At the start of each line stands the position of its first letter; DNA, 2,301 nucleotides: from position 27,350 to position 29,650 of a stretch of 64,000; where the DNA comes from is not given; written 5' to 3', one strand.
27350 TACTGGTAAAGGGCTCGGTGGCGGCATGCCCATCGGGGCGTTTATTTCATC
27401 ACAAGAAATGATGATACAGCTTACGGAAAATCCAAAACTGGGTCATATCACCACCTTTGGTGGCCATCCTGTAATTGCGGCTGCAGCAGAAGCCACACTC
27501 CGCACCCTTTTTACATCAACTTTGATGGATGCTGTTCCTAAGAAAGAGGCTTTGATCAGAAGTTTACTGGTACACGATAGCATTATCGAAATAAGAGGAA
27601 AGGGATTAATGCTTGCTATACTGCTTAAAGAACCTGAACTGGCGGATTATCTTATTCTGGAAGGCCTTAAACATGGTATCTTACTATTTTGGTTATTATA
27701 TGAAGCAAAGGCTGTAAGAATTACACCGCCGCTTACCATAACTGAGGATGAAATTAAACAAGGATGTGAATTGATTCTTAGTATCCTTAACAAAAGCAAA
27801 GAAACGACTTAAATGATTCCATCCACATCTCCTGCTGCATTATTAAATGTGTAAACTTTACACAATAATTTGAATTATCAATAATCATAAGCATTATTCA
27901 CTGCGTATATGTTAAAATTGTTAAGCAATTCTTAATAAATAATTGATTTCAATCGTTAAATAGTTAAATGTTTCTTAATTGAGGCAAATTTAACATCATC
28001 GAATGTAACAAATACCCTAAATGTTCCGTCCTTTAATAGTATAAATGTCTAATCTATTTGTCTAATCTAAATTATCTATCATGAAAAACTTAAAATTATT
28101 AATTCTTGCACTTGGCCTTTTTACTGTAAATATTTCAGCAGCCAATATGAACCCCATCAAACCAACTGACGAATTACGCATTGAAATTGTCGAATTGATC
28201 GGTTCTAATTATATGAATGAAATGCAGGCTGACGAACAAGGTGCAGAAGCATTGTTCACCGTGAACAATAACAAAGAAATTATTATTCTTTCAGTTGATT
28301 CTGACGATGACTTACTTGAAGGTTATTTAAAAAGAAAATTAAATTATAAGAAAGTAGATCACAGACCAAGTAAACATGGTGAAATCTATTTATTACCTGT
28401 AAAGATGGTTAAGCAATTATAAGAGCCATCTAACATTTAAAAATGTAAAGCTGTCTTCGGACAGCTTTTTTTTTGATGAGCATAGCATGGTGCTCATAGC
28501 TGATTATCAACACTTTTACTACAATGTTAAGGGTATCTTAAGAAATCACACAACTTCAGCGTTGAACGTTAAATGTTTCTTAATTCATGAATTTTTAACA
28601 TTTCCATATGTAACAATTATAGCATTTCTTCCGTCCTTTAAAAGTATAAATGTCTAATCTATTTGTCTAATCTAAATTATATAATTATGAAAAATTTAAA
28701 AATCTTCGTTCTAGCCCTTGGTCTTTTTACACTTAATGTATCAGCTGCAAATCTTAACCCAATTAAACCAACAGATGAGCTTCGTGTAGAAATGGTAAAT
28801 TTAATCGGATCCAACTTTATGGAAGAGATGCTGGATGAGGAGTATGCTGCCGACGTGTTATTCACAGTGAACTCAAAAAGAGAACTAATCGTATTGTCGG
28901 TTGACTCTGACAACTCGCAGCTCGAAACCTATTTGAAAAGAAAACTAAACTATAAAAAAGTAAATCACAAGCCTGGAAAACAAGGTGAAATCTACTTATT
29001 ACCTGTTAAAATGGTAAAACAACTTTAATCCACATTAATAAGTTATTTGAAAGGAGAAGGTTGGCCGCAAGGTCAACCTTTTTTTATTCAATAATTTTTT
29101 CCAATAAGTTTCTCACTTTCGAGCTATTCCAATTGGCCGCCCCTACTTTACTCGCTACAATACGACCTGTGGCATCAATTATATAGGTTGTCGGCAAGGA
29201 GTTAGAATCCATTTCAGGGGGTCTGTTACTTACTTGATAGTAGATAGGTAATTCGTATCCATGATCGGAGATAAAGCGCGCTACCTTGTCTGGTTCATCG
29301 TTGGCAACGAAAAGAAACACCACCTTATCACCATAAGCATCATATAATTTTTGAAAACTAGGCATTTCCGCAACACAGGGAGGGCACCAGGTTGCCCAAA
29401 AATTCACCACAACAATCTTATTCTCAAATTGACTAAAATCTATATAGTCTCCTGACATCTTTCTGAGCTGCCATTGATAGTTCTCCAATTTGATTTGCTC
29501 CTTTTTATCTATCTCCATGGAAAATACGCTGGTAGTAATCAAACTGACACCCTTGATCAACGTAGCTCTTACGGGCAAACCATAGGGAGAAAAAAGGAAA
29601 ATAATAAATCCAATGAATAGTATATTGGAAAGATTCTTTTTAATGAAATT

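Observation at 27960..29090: Tandem 342-nt paralogs whose 52-nt leader is 51/52 identical while synonymous sites have diverged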

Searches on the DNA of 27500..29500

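Call 5: search_rna_families(source=window, start=27500, end=29500, threshold=evalue, max_evalue=10)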
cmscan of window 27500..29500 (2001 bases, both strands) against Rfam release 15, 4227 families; matches with E-value up to 10: 14.
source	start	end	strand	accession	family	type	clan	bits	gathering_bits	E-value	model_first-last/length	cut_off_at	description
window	28435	28505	-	RF02064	STnc370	Gene; sRNA;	-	26.4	54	0.98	1-71/71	no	Enterobacterial sRNA STnc370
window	28420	28474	+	RF01859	Phe_leader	Cis-reg; leader;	-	23.3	55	0.57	1-125/125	no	Phenylalanine leader peptide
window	29026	29111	+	RF00885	MIR821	Gene; miRNA;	-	21.8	249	0.28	1-275/275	no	MIR821 microRNA precursor family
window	28397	28483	+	RF01422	snoR116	Gene; snRNA; snoRNA; CD-box;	-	18.5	47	2.9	1-86/86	no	small nucleolar RNA snoR116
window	28429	28478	-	RF00557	L10_leader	Cis-reg; leader;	-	18.3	44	4.4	1-138/138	no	Ribosomal protein L10 leader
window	28438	28535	-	RF02059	STnc50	Gene; sRNA;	-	18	55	9.8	1-84/84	no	Salmonella enterica sRNA STnc40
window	28952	29090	-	RF01808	MicX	Gene; sRNA;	-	17.9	75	0.52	1-194/194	no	MicX Vibrio cholerae sRNA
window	29045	29116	+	RF01808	MicX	Gene; sRNA;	-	17.6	75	0.62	1-194/194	no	MicX Vibrio cholerae sRNA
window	28467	28547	+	RF00528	snoMe28S-Gm1083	Gene; snRNA; snoRNA; CD-box;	-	17.6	48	7.9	1-89/89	no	Small nucleolar RNA Me28S-Gm1083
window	29041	29096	+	RF00641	mir-154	Gene; miRNA;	CL00149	17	52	8.8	1-82/82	no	mir-154 microRNA precursor family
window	29037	29100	+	RF04128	MIR8562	Gene; miRNA;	-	16.6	211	4.9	76-167/242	no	MIR8562 microRNA precursor family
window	28356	28482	+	RF03077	RT-2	Gene; sRNA;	-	13.8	40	2.5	1-222/222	no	RT-2 RNA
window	27549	27612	+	RF00168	Lysine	Cis-reg; riboswitch;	-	12.2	30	4.2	16-82/182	no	Lysine riboswitch aptamer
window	29040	29100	+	RF00619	U6atac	Gene; snRNA; splicing;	CL00009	11.7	33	7.1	1-126/126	no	U6atac minor spliceosomal RNA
